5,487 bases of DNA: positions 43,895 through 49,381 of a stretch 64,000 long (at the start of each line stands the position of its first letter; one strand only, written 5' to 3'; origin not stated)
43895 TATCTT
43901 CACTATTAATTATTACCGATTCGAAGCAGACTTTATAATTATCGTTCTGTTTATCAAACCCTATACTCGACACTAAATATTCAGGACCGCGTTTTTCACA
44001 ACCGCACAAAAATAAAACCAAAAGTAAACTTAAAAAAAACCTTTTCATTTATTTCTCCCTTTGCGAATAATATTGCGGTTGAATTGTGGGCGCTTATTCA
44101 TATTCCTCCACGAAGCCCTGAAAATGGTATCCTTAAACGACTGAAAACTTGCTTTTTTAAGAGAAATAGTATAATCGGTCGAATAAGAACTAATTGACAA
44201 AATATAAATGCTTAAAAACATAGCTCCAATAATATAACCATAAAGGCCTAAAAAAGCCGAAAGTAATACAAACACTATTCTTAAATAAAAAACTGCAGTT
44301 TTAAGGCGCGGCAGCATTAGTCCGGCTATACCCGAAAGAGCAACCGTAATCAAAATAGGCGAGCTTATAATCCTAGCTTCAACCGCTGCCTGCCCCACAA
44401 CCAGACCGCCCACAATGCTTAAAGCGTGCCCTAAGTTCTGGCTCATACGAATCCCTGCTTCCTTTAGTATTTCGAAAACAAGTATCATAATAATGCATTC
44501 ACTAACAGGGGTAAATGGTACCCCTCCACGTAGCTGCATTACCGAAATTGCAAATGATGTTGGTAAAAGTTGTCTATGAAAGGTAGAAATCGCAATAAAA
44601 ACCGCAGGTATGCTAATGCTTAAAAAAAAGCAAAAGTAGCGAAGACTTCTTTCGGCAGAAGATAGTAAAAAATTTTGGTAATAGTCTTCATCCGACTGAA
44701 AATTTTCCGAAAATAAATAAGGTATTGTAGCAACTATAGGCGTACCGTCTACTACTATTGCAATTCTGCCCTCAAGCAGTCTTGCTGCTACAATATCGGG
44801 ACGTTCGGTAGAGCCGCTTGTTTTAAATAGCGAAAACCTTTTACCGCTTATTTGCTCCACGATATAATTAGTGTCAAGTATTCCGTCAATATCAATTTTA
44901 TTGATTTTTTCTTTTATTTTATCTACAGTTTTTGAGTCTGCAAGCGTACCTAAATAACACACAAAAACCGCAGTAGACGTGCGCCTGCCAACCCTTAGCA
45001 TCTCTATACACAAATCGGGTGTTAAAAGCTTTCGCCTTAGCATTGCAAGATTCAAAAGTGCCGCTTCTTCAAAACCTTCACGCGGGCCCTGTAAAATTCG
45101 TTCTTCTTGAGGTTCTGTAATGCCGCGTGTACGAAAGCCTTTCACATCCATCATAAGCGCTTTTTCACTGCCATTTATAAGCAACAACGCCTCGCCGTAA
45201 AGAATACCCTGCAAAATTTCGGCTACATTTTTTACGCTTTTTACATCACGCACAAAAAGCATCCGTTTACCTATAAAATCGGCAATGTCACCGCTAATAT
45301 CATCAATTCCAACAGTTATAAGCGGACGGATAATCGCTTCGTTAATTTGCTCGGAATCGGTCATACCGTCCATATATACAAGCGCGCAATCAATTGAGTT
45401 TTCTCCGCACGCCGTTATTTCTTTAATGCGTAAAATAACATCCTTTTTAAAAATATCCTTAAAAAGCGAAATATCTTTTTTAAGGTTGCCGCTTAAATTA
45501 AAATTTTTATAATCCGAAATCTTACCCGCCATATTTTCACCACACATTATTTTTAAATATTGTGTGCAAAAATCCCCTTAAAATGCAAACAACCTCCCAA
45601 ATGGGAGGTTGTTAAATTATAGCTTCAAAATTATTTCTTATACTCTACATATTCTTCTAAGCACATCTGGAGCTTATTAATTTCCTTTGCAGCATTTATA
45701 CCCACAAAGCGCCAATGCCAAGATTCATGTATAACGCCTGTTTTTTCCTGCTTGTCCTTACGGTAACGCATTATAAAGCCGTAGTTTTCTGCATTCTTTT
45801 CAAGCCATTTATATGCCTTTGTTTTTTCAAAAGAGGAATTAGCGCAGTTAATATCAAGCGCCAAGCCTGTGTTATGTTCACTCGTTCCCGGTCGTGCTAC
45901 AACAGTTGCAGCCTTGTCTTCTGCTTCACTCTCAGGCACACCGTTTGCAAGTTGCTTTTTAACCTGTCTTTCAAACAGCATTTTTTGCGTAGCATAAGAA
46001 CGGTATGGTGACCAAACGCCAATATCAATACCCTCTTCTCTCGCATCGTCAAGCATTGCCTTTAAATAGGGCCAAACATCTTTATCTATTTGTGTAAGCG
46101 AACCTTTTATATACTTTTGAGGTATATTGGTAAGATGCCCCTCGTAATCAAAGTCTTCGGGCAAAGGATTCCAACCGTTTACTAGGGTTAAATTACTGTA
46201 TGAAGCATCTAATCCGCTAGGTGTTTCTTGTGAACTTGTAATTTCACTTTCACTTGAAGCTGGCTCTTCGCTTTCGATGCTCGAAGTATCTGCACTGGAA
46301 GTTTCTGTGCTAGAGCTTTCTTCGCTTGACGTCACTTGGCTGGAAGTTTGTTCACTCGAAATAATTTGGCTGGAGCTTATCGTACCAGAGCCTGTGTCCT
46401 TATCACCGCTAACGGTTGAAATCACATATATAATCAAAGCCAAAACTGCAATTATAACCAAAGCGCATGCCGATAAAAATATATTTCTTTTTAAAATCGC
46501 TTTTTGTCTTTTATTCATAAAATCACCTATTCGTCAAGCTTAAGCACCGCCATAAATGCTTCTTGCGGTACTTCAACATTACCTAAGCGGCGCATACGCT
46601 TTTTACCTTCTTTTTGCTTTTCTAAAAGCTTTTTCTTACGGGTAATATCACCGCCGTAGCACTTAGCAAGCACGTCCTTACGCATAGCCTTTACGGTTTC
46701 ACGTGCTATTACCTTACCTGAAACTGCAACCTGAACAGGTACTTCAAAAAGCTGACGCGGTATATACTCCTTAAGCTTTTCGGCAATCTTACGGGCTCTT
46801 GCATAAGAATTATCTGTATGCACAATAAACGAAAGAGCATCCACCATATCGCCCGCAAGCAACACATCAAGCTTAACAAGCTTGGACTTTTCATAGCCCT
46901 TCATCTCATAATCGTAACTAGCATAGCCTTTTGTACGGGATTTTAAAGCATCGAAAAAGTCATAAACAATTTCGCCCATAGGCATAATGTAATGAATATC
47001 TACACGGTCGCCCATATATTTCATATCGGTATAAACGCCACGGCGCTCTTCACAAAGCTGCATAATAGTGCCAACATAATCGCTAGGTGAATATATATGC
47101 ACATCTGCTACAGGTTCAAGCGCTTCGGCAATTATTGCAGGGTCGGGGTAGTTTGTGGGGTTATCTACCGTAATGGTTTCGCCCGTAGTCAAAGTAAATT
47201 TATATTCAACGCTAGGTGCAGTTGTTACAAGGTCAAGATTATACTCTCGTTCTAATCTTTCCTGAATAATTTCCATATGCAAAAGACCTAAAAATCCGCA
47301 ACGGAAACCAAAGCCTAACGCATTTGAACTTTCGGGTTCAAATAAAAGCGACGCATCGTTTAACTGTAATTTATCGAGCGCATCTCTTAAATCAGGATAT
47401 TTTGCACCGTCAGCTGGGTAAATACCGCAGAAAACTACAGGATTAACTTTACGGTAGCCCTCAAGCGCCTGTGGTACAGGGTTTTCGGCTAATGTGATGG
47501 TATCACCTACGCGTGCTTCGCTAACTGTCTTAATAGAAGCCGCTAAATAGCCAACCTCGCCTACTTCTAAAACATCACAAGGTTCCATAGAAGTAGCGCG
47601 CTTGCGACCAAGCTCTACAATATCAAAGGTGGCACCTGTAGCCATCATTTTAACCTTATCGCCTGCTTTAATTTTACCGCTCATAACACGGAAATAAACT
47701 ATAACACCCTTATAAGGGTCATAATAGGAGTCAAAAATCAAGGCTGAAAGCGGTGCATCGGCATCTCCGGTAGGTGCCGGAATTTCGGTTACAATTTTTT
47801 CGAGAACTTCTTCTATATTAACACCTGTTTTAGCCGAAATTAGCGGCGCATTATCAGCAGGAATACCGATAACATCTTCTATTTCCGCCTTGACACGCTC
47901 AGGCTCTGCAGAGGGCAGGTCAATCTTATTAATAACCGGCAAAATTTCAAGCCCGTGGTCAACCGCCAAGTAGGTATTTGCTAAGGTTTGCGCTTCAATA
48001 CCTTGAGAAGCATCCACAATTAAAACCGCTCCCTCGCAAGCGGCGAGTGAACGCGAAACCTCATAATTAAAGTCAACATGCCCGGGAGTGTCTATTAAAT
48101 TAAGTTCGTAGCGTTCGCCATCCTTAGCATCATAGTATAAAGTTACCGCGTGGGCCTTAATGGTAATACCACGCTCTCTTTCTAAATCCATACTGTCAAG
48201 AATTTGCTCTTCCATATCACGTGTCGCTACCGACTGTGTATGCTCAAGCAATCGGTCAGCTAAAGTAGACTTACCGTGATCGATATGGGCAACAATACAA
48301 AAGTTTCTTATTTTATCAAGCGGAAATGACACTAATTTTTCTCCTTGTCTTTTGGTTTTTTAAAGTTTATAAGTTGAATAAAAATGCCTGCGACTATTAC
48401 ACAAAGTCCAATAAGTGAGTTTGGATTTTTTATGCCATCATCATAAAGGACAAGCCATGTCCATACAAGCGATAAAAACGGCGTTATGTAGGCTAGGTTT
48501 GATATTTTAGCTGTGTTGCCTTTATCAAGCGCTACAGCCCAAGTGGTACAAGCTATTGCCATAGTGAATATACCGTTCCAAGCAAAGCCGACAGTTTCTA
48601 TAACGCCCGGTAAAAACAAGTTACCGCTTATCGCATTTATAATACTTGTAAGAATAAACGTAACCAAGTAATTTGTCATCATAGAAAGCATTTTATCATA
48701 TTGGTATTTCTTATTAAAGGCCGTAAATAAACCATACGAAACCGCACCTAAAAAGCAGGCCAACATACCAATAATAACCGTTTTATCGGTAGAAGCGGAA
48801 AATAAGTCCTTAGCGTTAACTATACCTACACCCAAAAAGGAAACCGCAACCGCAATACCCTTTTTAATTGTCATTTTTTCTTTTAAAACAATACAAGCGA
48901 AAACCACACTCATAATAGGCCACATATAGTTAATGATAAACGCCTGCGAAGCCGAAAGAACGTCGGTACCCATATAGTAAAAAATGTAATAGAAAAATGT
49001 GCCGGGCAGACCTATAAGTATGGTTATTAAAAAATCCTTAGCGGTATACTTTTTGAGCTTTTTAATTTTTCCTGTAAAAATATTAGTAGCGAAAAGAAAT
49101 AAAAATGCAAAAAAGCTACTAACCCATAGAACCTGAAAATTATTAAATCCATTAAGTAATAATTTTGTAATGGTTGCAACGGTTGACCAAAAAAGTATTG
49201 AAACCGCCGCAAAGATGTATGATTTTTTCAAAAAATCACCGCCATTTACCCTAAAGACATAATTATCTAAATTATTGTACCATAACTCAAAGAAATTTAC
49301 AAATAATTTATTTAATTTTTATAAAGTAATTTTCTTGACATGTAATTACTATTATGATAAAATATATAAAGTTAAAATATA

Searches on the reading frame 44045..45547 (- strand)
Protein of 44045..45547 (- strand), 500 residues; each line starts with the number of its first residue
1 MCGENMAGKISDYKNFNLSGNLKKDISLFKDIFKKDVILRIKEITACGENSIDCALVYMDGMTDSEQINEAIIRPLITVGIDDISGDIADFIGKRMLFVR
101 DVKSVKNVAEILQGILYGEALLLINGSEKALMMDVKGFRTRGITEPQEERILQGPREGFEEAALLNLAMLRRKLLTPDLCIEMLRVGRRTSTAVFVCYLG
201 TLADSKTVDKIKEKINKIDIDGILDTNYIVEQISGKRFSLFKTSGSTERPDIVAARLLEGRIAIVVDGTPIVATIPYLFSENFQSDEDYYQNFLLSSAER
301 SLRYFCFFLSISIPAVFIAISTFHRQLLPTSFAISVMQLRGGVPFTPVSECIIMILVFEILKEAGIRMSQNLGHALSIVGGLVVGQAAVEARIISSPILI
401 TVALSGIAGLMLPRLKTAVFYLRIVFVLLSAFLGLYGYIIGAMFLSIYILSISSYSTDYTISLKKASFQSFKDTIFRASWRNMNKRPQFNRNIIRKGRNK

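Call 101: search_protein_families(library=pfam, proteins=[window:44045-45547:-], max_evalue=0.00001)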
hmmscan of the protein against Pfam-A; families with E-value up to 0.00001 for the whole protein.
window:44045-45547:- (500 aa): 1 family
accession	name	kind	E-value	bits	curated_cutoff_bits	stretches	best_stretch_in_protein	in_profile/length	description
PF03323.18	GerA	-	3.4e-148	494.5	27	1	34-488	10-465/466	Bacillus/Clostridium GerA spore germination protein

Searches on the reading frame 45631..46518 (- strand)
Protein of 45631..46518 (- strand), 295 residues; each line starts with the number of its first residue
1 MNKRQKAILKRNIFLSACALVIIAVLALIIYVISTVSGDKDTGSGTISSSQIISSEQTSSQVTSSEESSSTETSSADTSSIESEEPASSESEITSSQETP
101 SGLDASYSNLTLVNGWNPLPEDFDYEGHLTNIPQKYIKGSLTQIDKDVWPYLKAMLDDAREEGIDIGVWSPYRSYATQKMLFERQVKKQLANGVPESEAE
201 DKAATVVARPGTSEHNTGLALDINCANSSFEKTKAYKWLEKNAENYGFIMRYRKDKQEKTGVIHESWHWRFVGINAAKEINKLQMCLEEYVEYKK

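Call 101: search_protein_families(library=pfam, proteins=[window:45631-46518:-], max_evalue=0.00001)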
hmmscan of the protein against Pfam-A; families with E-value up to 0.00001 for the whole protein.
window:45631-46518:- (295 aa): 1 family
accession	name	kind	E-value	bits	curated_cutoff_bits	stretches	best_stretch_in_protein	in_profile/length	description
PF02557.22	VanY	-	1.2e-36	125.8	25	1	143-273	3-131/132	D-alanyl-D-alanine carboxypeptidase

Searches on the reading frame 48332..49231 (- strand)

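Call 101: search_protein_families(library=pfam, proteins=[window:48332-49231:-], max_evalue=0.00001)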
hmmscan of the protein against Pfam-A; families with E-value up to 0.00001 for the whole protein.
window:48332-49231:- (299 aa): 1 family
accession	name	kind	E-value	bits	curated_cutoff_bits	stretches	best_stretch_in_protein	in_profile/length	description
PF00892.27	EamA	-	3.4e-30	105.5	28.2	2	3-139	2-134/135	EamA-like transporter family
